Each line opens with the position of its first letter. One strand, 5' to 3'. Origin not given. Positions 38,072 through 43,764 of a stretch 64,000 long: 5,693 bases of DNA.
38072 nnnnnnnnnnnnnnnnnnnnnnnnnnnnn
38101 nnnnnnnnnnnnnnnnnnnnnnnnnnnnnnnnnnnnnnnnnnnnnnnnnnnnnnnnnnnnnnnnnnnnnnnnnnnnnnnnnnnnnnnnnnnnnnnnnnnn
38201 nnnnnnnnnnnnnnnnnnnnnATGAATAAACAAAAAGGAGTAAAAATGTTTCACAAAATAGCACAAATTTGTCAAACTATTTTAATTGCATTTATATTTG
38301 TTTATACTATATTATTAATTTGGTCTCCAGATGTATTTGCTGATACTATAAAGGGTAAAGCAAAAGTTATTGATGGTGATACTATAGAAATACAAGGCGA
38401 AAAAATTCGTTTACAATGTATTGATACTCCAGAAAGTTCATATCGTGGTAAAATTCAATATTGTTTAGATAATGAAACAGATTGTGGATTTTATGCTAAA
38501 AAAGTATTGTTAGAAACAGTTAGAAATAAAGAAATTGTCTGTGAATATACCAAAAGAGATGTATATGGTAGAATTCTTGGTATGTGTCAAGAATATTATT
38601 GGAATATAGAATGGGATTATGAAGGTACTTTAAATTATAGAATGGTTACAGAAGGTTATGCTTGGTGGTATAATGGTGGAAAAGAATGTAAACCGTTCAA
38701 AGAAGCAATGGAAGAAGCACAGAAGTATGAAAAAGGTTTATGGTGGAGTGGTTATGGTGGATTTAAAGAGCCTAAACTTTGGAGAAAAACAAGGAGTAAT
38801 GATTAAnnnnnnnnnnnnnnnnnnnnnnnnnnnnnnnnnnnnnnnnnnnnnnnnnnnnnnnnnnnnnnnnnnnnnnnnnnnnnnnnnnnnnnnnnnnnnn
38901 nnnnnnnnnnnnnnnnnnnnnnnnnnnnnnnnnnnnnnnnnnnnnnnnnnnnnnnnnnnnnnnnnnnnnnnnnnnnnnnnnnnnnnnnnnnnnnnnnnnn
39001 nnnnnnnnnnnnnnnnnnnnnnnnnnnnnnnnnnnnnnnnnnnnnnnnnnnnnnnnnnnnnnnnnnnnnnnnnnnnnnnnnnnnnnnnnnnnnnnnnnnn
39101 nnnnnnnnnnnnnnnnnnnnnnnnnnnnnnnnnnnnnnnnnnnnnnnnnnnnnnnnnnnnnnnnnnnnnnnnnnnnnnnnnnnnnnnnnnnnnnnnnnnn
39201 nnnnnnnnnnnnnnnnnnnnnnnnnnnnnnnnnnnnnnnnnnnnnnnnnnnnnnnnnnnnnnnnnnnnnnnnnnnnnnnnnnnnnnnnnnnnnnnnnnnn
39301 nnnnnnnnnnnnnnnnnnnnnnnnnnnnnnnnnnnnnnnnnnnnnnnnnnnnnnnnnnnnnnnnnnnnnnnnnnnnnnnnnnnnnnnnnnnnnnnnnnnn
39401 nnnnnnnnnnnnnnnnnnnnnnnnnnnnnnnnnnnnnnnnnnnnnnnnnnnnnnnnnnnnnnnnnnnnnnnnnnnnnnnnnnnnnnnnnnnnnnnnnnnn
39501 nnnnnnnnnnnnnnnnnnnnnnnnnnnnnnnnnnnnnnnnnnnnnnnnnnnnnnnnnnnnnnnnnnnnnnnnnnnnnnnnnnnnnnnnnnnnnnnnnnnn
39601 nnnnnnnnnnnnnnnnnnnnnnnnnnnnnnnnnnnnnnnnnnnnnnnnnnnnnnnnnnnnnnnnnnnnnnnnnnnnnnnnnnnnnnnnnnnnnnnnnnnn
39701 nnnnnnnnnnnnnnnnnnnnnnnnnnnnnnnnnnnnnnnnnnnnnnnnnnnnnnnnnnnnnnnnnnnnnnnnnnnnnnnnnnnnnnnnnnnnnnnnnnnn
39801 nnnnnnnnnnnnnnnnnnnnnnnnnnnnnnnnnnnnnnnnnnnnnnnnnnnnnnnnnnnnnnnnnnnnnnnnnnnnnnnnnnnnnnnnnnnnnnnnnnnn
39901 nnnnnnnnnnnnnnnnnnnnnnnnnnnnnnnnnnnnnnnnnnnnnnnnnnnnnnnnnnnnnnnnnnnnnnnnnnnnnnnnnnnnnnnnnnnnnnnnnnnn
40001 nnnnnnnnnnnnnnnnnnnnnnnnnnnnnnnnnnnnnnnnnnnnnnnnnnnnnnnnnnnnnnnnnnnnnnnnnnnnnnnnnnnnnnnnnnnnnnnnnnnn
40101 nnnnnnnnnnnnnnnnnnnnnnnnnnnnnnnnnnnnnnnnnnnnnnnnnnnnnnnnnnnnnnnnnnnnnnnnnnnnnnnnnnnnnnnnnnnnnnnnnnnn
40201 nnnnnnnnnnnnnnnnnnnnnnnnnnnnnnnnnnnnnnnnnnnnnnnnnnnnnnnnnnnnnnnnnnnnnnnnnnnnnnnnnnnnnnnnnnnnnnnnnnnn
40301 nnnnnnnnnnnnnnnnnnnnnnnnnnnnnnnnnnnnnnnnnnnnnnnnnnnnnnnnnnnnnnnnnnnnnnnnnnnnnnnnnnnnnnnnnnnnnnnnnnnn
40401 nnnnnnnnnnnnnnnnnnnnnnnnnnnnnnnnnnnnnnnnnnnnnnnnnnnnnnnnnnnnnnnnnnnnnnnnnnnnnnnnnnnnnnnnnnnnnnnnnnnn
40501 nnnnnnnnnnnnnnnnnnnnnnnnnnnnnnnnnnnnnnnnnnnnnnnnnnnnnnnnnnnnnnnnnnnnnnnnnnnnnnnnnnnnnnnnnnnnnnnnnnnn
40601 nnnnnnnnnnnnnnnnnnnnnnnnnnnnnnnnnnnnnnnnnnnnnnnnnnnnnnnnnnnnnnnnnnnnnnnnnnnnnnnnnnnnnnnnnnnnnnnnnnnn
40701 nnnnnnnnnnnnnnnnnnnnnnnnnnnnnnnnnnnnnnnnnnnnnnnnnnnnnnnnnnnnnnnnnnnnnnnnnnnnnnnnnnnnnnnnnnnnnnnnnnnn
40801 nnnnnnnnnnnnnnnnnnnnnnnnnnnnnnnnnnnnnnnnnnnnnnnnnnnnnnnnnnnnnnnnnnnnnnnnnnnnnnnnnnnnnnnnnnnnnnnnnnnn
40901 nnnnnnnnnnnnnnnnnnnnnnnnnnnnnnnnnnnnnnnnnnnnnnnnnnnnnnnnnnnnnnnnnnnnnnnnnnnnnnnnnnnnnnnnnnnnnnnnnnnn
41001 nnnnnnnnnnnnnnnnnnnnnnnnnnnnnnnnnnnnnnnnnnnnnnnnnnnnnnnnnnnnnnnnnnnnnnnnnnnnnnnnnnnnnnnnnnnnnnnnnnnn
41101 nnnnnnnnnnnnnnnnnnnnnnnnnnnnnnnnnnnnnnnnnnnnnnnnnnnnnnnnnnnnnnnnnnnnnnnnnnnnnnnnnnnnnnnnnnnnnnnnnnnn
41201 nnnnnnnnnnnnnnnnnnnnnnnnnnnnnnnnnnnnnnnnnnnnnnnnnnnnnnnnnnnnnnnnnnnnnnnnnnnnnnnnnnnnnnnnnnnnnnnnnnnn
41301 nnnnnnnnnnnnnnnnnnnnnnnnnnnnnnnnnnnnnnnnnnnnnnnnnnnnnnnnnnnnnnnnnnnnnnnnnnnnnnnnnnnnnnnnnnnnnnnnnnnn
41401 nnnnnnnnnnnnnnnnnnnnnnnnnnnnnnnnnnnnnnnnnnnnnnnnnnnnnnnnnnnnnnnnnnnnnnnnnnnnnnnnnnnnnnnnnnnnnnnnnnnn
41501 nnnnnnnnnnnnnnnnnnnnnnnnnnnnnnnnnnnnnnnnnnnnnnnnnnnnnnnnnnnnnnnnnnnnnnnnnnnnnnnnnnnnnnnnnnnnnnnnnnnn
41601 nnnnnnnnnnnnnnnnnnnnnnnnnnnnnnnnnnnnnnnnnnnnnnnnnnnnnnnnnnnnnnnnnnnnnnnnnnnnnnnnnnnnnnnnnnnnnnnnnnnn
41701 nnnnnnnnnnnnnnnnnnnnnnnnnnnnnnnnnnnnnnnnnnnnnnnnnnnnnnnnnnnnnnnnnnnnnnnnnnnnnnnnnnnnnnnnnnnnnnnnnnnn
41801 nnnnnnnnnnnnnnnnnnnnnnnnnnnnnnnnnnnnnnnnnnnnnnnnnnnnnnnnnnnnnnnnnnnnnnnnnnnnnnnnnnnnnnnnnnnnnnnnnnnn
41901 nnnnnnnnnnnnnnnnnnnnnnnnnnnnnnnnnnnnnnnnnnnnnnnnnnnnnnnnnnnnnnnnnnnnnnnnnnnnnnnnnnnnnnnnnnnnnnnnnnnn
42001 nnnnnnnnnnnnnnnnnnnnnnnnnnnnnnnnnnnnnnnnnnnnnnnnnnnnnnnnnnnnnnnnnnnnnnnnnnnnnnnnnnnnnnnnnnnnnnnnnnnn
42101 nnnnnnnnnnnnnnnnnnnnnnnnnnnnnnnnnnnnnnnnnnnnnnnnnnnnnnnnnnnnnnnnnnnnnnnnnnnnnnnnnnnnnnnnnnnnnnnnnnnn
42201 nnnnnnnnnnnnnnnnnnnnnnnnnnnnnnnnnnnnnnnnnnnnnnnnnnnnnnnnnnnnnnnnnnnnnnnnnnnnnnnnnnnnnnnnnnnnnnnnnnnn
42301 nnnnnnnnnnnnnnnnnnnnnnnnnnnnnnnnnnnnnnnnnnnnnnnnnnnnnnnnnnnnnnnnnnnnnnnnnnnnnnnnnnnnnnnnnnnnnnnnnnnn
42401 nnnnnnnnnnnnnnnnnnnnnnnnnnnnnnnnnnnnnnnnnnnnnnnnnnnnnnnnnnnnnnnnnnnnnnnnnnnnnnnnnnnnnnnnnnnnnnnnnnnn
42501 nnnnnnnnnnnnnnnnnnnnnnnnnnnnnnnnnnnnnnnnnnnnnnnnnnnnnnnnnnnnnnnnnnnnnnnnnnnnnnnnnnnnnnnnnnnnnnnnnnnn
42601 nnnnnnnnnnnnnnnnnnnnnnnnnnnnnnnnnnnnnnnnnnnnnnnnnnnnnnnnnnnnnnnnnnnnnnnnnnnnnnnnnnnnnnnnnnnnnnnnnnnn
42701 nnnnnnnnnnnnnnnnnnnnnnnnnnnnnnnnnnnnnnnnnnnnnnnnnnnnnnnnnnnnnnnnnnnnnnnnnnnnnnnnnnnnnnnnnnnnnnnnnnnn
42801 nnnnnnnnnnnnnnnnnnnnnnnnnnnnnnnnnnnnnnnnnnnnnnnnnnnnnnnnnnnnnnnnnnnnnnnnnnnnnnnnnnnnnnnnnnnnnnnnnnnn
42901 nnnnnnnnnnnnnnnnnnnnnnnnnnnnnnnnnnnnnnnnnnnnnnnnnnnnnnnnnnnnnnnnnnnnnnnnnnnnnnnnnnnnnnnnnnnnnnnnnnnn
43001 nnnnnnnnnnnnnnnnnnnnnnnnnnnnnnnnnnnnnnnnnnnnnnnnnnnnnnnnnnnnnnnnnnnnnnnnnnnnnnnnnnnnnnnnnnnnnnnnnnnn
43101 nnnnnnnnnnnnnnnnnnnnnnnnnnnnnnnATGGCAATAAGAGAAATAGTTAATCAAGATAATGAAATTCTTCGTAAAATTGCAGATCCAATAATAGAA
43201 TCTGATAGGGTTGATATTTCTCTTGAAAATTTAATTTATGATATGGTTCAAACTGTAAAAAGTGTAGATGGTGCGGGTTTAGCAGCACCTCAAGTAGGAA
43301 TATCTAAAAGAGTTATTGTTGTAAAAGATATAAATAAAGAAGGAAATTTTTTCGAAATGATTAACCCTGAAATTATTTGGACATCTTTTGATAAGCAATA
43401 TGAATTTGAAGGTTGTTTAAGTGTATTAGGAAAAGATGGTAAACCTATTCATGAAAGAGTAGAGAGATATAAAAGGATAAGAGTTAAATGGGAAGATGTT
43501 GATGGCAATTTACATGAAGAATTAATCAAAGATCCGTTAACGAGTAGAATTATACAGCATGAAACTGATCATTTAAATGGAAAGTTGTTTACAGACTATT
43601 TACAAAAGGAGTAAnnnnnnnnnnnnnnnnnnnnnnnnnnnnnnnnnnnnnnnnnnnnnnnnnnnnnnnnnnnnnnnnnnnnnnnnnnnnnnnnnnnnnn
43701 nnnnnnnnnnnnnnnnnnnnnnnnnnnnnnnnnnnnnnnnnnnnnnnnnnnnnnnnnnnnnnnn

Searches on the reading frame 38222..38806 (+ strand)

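Call 80: search_protein_families(library=phrogs, proteins=[window:38222-38806:+], max_evalue=0.001)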
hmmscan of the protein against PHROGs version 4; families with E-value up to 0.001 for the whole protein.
window:38222-38806:+ (194 aa): 4 families
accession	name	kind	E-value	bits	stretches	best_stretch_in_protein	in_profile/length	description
phrog_452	-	DNA, RNA and nucleotide metabolism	1.3e-14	55.4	1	48-164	75-191/201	endonuclease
phrog_8809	-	unknown function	9.2e-14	50.4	1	41-192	1097-1246/2317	-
phrog_20876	-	DNA, RNA and nucleotide metabolism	9.1e-07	29.1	1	47-177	171-302/395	nuclease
phrog_18798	-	unknown function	1.6e-05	26.2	1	47-123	10-84/124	-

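Call 82: search_protein_families(library=pfam, proteins=[window:38222-38806:+], max_evalue=0.01)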
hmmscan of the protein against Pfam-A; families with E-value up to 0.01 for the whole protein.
window:38222-38806:+ (194 aa): 1 family
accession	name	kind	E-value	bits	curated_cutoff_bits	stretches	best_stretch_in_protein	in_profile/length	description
PF00565.23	SNase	-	4.8e-13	49.9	21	1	61-174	1-105/107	Staphylococcal nuclease homologue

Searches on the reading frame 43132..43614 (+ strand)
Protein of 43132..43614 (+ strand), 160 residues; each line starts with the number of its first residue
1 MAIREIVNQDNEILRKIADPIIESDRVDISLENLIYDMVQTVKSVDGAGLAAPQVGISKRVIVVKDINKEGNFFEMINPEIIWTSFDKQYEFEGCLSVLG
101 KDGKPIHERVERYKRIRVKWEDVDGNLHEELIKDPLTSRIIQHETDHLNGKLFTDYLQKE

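Call 81: search_protein_families(library=phrogs, proteins=[window:43132-43614:+], max_evalue=0.001)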
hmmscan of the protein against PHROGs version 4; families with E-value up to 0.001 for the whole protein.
window:43132-43614:+ (160 aa): 1 family
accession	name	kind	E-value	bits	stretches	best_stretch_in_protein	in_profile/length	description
phrog_2890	-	other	5.8e-37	127.5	1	4-159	3-149/150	peptide deformylase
